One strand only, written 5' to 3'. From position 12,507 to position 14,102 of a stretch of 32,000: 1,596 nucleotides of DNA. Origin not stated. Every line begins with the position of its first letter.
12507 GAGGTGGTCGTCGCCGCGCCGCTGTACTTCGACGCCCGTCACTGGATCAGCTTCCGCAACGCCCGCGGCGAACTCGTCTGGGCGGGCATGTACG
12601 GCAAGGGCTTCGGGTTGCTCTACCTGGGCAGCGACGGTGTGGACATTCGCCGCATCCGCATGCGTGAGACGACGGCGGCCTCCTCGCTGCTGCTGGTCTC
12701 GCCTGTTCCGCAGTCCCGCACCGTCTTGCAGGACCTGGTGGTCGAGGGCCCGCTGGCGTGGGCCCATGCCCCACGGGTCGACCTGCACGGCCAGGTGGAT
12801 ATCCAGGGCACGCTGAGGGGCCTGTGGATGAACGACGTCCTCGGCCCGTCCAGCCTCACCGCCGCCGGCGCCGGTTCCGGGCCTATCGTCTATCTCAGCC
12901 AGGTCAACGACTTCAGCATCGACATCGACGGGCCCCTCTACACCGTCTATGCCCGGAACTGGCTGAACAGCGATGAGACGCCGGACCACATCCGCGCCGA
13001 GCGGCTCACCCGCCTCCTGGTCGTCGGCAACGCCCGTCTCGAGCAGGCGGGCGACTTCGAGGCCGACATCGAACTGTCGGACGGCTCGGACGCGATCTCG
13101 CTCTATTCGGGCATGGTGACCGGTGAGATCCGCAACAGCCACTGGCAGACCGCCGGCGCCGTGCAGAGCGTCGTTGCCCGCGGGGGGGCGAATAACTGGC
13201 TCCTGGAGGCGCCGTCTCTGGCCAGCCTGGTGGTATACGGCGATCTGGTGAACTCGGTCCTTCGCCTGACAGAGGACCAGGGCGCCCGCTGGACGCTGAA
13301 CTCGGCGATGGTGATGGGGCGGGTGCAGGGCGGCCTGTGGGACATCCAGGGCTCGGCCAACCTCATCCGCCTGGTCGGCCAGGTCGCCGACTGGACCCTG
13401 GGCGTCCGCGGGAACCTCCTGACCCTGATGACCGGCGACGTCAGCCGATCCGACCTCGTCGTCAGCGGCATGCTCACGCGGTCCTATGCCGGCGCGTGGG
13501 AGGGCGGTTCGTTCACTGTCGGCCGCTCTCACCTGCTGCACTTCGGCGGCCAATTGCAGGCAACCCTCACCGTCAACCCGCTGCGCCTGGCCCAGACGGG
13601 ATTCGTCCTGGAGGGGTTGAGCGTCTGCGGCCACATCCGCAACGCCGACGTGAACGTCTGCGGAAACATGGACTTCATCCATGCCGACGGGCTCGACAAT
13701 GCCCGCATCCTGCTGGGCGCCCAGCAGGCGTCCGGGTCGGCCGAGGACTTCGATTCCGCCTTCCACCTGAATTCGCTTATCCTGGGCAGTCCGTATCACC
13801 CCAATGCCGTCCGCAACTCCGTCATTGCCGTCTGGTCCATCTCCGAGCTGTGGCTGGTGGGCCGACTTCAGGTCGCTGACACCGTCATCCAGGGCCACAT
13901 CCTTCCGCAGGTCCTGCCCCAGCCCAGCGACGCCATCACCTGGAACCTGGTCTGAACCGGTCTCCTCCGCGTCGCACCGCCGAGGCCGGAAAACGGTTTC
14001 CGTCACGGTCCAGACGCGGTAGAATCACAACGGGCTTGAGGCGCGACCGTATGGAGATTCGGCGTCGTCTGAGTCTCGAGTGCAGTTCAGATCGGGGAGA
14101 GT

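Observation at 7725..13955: RHS cage followed in frame by 2,072 residues, far beyond any encapsulable toxin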

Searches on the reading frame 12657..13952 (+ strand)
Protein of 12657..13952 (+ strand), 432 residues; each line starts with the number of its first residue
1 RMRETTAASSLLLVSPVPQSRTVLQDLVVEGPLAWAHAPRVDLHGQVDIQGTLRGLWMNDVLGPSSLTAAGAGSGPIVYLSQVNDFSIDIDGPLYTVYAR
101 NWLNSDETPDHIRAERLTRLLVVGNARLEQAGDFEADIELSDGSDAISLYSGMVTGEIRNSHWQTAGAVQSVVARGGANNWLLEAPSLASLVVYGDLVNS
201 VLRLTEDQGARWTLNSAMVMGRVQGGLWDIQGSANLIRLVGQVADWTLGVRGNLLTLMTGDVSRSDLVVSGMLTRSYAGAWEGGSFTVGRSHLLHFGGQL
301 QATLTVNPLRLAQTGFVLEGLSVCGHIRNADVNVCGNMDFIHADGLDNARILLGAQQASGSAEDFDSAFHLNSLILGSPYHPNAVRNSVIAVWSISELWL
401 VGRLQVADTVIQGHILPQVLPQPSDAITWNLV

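Call 41: search_protein_families(library=pfam, proteins=[window:12657-13952:+], max_evalue=5)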
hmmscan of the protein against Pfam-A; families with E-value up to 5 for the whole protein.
window:12657-13952:+ (432 aa): 1 family
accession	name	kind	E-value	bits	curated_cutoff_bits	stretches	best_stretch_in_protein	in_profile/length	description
PF21492.2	bL31_N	-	0.11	12.6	27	1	115-144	3-32/60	Ribosomal protein L31p, N-terminal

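Call 42: find_homologous_proteins(query=window:12657-13952:+, max_evalue=0.001)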
Query window:12657-13952:+ (432 aa): 1 proteins with E <= 0.001 among 8000 candidates.
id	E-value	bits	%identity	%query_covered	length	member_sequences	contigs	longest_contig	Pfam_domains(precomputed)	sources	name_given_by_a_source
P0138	1.1e-123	431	58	82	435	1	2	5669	-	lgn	-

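Call 44: find_encoding_contigs(protein=P0138, flank=10000)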
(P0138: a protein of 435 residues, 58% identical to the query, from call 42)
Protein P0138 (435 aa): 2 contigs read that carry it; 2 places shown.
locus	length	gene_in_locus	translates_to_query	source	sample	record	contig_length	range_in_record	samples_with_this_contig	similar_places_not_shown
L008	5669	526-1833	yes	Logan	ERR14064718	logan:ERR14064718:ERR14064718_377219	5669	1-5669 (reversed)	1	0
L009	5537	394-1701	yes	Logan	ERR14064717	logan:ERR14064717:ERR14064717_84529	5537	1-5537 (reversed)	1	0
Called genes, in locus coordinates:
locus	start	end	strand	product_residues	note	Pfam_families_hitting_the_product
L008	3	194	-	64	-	?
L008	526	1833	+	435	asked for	-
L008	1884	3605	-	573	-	PF21948:LplA-B_cat, PF04055:Radical_SAM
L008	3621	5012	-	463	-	PF00890:FAD_binding_2 (weak), PF01134:GIDA (weak), PF03486:HI0933_like (faint), PF07992:Pyr_redox_2, PF12831:FAD_oxidored, PF13738:Pyr_redox_3, PF00070:Pyr_redox, PF02852:Pyr_redox_dim, +1 more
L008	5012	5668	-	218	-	?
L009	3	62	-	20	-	?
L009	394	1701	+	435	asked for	-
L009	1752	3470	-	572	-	PF21948:LplA-B_cat, PF04055:Radical_SAM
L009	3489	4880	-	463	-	PF00890:FAD_binding_2 (weak), PF01134:GIDA (weak), PF03486:HI0933_like (faint), PF07992:Pyr_redox_2, PF12831:FAD_oxidored, PF13738:Pyr_redox_3, PF00070:Pyr_redox, PF02852:Pyr_redox_dim, +1 more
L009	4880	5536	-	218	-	?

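Call 82: search_protein_families(library=ncbifam, proteins=[window:12657-13952:+, P0138], max_evalue=0.1)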
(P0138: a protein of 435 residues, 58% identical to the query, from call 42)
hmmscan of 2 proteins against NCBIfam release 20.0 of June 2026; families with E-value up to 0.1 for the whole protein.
window:12657-13952:+ (432 aa): 0 families

P0138 (435 aa): 1 family
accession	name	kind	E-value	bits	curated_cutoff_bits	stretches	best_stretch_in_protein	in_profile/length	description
NF012209.1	LEPR-8K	domain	0.0001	21.8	17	1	24-38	2-16/24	LEPR-XLL domain-containing protein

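Call 85: search_protein_families(library=phrogs, proteins=[window:12657-13952:+], max_evalue=0.1)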
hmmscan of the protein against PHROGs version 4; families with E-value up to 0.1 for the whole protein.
window:12657-13952:+ (432 aa): 0 families

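Call 86: search_protein_families(library=padloc, proteins=[window:12657-13952:+], max_evalue=0.1)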
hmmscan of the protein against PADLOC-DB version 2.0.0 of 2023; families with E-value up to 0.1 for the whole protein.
window:12657-13952:+ (432 aa): 0 families
